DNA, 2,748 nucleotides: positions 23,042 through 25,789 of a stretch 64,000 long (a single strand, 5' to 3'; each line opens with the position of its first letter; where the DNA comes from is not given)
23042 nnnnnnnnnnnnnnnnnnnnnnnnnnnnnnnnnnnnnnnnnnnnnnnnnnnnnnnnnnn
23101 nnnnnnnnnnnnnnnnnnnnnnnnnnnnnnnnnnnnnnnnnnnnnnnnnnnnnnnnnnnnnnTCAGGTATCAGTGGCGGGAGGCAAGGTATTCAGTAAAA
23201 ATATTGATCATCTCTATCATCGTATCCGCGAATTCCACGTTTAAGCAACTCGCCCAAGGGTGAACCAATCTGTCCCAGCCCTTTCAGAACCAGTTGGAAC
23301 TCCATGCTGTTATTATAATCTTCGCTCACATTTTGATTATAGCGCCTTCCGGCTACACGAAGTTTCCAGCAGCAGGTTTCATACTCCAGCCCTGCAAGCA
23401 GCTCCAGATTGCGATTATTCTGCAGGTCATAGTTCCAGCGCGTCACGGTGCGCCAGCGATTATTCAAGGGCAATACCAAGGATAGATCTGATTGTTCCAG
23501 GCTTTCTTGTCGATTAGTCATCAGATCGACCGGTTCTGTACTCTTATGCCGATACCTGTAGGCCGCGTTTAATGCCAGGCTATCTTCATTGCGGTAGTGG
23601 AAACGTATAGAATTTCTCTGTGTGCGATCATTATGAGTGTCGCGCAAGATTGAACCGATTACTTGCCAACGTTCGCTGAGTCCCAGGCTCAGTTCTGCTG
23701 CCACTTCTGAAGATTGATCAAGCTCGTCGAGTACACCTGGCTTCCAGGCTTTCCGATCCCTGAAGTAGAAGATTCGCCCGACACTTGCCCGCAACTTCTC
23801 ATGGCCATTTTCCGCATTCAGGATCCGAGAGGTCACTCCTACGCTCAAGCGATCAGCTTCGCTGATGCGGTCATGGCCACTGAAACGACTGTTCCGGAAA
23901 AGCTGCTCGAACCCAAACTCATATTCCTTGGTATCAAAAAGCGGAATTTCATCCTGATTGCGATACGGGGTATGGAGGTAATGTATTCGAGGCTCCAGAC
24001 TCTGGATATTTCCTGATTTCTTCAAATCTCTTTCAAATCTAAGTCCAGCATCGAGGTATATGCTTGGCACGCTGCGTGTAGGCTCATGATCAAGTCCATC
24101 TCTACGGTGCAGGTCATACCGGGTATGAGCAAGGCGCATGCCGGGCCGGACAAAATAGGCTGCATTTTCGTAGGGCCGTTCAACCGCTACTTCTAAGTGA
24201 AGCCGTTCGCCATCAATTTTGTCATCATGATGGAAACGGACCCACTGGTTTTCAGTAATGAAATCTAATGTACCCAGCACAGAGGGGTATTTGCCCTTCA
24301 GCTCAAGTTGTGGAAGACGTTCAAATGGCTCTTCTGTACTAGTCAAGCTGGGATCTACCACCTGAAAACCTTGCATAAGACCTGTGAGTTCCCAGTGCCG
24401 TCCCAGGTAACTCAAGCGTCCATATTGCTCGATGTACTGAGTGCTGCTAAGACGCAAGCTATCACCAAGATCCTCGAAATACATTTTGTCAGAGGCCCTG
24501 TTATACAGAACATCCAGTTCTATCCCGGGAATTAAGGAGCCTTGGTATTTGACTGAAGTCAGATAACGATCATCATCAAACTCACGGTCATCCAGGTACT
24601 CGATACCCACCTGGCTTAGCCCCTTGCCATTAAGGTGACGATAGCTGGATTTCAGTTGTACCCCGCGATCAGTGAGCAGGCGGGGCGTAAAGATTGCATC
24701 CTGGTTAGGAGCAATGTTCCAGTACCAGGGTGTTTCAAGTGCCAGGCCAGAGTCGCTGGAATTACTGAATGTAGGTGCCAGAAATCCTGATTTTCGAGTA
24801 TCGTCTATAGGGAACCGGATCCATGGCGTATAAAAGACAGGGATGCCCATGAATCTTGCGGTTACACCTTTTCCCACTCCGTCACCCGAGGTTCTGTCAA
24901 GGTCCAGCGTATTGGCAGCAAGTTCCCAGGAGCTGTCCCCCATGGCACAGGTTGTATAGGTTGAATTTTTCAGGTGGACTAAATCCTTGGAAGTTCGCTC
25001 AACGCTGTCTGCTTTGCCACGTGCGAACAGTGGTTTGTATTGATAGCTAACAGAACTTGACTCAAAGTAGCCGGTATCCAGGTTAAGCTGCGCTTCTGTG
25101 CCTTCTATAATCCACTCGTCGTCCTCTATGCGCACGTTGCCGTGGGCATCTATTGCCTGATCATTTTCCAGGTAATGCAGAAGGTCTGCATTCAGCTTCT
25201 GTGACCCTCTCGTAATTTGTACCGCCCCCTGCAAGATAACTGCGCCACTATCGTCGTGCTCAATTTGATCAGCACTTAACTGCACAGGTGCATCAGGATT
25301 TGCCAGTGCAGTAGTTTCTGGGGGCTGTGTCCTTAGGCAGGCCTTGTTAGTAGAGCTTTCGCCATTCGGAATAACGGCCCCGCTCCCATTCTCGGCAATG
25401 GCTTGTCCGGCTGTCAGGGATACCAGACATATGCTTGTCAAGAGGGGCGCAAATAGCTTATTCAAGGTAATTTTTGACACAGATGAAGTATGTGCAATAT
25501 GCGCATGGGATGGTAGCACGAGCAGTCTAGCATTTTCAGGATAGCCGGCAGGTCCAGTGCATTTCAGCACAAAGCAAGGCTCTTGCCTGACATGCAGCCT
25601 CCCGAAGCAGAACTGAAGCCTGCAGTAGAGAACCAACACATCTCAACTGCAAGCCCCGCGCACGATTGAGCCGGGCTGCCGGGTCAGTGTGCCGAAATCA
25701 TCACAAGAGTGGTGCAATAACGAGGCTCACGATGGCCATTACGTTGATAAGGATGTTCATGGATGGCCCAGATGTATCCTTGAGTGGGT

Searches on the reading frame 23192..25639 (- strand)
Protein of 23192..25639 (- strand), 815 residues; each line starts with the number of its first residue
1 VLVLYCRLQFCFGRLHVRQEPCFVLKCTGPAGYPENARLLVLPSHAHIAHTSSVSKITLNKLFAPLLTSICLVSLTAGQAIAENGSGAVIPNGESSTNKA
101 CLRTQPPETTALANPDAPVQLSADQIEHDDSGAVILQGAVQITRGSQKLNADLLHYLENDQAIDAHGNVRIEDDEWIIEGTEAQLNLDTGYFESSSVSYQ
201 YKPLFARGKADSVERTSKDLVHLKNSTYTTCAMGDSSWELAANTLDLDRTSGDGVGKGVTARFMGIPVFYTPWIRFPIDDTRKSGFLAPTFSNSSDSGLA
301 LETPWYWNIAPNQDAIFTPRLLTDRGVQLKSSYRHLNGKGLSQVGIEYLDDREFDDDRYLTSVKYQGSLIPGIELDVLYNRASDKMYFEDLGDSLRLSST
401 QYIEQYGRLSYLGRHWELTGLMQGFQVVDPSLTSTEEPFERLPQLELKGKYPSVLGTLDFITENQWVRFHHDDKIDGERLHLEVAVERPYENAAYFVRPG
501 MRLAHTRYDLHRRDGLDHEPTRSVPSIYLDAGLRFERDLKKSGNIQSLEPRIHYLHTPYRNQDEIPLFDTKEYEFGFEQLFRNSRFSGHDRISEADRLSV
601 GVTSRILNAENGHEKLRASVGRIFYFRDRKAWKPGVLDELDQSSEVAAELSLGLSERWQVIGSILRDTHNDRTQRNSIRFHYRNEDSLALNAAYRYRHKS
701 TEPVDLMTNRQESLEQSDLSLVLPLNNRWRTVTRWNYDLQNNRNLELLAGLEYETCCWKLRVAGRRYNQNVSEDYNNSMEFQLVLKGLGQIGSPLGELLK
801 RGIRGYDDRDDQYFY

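Call 53: search_protein_families(library=pfam, proteins=[window:23192-25639:-], max_evalue=0.00001)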
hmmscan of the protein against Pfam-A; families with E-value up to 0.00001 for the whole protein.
window:23192-25639:- (815 aa): 2 families
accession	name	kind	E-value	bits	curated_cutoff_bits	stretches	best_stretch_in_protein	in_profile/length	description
PF04453.20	LptD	-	2.8e-89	300.5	22.4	1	357-729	2-384/384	LPS transport system D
PF03968.19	LptD_N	-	9.7e-07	29.5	20.4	1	122-252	3-112/113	LptA/(LptD N-terminal domain) LPS transport protein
